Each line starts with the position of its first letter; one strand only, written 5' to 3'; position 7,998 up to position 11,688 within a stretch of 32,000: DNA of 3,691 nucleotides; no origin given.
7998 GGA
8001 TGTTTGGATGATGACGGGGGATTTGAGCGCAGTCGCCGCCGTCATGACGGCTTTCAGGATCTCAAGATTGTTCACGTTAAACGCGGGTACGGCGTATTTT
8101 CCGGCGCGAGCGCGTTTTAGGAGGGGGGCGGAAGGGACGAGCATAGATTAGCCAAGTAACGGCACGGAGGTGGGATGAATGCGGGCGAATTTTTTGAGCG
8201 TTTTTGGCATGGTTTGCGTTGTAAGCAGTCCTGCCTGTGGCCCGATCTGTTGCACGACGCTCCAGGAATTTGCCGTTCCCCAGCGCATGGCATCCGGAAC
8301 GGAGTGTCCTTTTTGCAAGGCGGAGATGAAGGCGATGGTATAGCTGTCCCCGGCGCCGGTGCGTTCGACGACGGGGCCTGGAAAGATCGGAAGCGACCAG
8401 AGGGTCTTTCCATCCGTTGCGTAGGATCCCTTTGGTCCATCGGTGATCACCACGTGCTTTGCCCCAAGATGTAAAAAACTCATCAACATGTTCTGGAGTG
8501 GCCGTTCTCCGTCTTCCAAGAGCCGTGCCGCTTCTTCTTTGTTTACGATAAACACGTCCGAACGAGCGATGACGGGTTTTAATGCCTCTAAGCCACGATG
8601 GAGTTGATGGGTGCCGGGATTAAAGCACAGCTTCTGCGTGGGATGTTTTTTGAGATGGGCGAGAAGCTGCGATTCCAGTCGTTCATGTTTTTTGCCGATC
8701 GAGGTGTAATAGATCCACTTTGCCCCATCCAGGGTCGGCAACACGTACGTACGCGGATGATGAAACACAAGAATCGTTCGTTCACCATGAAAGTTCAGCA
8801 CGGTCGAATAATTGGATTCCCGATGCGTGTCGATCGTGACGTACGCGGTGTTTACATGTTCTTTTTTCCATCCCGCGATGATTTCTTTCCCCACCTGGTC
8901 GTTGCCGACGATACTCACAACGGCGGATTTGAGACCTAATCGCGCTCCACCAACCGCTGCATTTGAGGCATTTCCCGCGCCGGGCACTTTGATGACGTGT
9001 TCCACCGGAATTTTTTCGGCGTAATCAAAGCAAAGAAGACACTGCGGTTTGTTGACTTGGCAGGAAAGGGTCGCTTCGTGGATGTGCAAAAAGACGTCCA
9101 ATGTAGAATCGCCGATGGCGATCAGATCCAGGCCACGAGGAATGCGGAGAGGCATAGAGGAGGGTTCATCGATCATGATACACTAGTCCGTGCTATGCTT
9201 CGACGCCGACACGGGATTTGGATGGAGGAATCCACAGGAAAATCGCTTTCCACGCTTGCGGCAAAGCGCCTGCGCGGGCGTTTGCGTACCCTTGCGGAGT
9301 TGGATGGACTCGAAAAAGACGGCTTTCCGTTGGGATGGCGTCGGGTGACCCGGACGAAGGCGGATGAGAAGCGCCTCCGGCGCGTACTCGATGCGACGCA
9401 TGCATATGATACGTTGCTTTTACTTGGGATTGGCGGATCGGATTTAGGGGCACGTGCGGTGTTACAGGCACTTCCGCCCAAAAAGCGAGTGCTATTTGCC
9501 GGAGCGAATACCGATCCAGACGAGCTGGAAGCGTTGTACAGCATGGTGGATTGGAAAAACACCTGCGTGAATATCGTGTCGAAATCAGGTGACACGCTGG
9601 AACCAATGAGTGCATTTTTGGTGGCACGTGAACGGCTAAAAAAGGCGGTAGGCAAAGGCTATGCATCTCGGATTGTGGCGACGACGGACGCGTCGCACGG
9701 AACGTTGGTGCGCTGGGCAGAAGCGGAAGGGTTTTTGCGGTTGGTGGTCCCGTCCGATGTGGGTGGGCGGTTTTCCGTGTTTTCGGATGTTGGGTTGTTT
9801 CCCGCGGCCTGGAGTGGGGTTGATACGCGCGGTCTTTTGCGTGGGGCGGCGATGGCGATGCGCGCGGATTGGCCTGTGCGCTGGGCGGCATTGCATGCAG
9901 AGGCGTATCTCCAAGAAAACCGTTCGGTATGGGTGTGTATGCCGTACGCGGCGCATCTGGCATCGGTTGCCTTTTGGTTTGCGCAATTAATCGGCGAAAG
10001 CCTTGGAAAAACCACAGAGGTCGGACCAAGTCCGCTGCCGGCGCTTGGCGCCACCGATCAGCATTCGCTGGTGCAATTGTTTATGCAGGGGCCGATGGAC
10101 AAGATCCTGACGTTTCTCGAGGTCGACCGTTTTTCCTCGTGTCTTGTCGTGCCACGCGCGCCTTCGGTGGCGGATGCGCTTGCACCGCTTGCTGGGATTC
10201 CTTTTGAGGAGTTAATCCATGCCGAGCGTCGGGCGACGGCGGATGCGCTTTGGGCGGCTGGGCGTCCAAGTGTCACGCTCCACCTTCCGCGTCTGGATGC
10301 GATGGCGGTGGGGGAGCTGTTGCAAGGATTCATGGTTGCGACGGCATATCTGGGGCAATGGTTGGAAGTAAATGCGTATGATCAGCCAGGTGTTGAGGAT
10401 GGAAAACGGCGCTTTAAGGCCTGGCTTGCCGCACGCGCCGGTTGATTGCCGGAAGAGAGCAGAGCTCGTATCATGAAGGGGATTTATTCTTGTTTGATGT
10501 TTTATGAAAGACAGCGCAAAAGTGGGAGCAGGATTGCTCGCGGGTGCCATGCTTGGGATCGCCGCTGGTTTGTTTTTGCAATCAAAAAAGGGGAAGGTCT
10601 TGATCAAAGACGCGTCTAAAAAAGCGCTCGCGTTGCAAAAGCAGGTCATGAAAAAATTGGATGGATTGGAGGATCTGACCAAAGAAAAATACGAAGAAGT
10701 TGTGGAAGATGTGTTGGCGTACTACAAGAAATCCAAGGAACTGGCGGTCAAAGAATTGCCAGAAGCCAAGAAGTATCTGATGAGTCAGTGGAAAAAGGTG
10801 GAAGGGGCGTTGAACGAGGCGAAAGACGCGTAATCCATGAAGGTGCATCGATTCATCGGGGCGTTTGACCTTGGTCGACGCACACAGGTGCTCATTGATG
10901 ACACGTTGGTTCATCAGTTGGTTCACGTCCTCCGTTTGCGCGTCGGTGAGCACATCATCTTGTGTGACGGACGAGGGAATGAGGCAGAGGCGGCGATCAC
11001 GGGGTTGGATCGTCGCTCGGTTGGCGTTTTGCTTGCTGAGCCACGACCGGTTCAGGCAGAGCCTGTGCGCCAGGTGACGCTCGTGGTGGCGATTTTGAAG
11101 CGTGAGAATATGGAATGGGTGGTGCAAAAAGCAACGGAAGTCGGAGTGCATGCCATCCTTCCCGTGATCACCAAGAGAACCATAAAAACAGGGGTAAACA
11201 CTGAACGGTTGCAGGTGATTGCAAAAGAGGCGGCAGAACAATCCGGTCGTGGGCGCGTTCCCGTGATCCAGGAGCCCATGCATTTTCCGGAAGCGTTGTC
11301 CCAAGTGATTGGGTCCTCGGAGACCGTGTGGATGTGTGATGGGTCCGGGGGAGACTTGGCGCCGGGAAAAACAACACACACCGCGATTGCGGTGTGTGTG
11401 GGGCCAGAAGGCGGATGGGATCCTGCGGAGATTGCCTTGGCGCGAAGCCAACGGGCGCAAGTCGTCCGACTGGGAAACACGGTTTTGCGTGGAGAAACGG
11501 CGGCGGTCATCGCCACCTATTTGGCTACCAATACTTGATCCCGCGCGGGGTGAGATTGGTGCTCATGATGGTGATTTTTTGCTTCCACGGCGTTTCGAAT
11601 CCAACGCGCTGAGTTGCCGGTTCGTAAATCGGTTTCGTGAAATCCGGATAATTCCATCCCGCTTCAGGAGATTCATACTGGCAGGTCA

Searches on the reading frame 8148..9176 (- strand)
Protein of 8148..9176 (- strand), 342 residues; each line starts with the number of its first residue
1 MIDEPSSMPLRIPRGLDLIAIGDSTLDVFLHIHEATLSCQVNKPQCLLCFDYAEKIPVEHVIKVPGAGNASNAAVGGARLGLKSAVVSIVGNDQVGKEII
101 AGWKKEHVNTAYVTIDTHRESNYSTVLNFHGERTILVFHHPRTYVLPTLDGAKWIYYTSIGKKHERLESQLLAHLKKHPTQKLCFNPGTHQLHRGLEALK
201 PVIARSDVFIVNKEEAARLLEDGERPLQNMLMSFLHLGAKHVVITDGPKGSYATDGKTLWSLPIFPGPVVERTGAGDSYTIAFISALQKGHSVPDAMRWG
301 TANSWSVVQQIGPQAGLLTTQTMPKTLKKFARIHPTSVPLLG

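Call 46: search_protein_families(library=pfam, proteins=[window:8148-9176:-], max_evalue=0.001)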
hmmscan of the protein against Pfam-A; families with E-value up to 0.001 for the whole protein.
window:8148-9176:- (342 aa): 2 families
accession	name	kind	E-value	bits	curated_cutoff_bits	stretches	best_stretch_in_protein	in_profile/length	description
PF00294.29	PfkB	-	1.2e-34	120.4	25.8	1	54-317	24-299/302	pfkB family carbohydrate kinase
PF08543.17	Phos_pyr_kin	-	0.00059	19.7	27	1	197-302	110-226/246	Phosphomethylpyrimidine kinase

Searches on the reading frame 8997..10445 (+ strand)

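Call 23: search_protein_families(library=pfam, proteins=[window:8997-10445:+], max_evalue=0.00001)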
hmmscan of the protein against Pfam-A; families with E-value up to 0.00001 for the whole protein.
window:8997-10445:+ (482 aa): 1 family
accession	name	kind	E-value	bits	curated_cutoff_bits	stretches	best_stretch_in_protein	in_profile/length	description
PF00342.24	PGI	-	6.6e-19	68.3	22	1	138-471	97-460/486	Phosphoglucose isomerase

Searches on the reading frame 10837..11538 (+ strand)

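Call 46: search_protein_families(library=pfam, proteins=[window:10837-11538:+], max_evalue=0.001)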
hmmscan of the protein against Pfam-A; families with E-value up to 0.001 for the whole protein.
window:10837-11538:+ (233 aa): 2 families
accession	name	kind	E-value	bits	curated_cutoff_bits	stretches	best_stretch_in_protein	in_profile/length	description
PF04452.19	Methyltrans_RNA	-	8.3e-42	143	23.9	1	75-227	3-161/165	RNA methyltransferase domain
PF20260.4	PUA_4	-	3.6e-10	40.2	23.9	1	24-62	5-43/48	RNA methyltransferase PUA domain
